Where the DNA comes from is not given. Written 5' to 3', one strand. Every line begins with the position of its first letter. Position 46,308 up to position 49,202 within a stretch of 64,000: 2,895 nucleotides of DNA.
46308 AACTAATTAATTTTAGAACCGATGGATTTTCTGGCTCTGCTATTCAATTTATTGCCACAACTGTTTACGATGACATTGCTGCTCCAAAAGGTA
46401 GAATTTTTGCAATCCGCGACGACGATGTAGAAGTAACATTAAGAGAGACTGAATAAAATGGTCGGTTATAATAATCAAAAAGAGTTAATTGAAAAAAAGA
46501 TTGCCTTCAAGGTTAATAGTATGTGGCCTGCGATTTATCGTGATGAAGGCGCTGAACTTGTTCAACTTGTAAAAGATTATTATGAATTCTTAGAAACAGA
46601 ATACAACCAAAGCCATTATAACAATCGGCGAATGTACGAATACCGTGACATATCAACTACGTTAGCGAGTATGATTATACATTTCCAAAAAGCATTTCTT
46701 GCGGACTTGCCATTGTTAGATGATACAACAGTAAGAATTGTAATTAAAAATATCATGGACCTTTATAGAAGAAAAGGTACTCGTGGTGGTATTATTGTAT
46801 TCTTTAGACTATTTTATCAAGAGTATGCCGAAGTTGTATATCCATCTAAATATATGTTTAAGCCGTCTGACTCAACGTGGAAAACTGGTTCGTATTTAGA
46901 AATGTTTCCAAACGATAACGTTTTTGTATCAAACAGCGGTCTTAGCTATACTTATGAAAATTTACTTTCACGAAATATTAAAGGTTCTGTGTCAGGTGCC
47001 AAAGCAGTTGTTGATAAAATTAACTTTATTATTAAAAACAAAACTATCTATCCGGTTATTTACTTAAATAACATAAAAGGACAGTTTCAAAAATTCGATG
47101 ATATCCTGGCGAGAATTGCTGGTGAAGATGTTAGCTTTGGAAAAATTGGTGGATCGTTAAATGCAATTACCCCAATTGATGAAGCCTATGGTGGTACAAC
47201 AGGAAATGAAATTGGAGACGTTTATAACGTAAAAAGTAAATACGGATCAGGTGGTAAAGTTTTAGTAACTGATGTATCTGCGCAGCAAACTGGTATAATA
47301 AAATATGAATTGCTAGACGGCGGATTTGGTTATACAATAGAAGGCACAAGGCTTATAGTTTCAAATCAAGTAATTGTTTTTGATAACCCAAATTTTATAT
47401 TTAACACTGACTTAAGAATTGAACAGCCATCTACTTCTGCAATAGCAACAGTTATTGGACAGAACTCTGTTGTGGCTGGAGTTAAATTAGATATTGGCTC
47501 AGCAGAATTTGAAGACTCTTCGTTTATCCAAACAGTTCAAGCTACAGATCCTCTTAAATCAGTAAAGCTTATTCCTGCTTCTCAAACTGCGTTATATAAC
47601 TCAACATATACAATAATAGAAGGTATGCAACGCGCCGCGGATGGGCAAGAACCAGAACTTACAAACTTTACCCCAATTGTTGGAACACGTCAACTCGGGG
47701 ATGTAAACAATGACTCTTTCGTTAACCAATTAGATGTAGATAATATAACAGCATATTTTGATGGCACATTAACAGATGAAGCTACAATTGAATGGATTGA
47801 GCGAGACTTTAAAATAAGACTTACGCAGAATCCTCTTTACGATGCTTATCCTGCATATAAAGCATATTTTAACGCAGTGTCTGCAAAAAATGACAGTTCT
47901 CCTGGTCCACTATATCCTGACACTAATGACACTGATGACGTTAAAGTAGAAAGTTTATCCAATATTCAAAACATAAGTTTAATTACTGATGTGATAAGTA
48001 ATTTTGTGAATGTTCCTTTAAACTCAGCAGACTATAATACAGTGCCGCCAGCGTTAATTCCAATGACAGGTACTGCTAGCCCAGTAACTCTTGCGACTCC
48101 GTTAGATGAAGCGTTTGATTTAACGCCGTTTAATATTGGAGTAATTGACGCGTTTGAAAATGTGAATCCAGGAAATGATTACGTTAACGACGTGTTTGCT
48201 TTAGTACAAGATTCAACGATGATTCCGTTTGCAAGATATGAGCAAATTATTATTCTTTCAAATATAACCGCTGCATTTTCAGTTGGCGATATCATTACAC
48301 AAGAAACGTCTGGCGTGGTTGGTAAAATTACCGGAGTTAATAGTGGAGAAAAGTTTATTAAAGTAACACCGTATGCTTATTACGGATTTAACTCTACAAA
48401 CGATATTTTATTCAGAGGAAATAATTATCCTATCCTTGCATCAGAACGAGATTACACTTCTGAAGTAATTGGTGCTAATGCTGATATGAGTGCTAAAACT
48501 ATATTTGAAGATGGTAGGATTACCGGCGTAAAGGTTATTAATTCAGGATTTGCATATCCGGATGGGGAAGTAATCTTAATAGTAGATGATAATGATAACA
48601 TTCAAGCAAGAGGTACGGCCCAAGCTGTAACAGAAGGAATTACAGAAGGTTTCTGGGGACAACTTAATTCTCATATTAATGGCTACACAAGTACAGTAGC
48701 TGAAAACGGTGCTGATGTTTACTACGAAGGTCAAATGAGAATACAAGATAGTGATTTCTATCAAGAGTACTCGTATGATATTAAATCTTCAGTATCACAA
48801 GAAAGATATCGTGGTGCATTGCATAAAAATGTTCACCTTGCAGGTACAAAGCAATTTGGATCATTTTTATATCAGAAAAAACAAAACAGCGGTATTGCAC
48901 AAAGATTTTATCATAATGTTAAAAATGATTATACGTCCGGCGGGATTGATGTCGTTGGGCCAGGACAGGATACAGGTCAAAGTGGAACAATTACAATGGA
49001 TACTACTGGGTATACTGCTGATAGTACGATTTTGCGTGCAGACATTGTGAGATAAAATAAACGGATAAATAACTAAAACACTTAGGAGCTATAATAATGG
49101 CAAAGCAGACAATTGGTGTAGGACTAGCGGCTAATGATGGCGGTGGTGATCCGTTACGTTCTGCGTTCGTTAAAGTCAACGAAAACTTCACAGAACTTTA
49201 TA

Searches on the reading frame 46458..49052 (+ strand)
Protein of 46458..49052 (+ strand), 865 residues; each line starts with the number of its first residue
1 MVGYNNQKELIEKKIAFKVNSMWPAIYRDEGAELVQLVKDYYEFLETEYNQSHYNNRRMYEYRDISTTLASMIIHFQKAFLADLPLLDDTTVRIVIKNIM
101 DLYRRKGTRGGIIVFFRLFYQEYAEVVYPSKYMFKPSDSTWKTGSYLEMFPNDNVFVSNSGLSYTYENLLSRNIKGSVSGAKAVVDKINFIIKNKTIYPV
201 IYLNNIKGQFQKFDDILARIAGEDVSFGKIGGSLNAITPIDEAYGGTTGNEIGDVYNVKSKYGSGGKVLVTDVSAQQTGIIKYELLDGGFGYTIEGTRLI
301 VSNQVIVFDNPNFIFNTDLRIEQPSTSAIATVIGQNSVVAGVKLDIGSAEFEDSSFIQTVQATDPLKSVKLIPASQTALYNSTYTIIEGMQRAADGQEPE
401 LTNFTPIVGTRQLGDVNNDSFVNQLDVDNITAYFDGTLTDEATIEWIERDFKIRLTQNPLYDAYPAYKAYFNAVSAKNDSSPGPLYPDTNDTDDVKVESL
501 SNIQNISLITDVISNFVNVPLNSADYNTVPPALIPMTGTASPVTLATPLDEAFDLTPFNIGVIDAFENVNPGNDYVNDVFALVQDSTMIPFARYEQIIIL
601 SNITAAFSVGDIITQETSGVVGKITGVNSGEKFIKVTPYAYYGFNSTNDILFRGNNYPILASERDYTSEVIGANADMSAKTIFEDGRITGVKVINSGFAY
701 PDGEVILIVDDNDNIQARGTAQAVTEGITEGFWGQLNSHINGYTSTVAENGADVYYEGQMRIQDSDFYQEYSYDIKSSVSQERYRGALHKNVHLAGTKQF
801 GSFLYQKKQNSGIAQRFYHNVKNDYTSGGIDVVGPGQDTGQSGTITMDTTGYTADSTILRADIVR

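Call 60: search_protein_families(library=phrogs, proteins=[window:46458-49052:+], max_evalue=0.00001)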
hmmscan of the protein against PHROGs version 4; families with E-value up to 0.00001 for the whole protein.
window:46458-49052:+ (865 aa): 7 families
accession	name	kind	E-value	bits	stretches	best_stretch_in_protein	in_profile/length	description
phrog_17744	-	tail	6.7e-96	323.3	1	8-813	4-735/765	baseplate wedge subunit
phrog_701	-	head and packaging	1.1e-19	68.8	2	70-147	663-742/6136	virion structural protein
phrog_4406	-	head and packaging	1.3e-16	59.5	2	705-813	1773-1882/3231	virion structural protein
phrog_26741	-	unknown function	7.9e-15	55.6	1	14-216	4-204/497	-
phrog_2885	-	tail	1.6e-14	52.2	2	81-147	179-245/4179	baseplate wedge subunit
phrog_19630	-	head and packaging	8.2e-10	38.1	1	75-145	662-734/1266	virion structural protein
phrog_3465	-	connector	2.8e-09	36.6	0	43-171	117-240/978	head closure Hc2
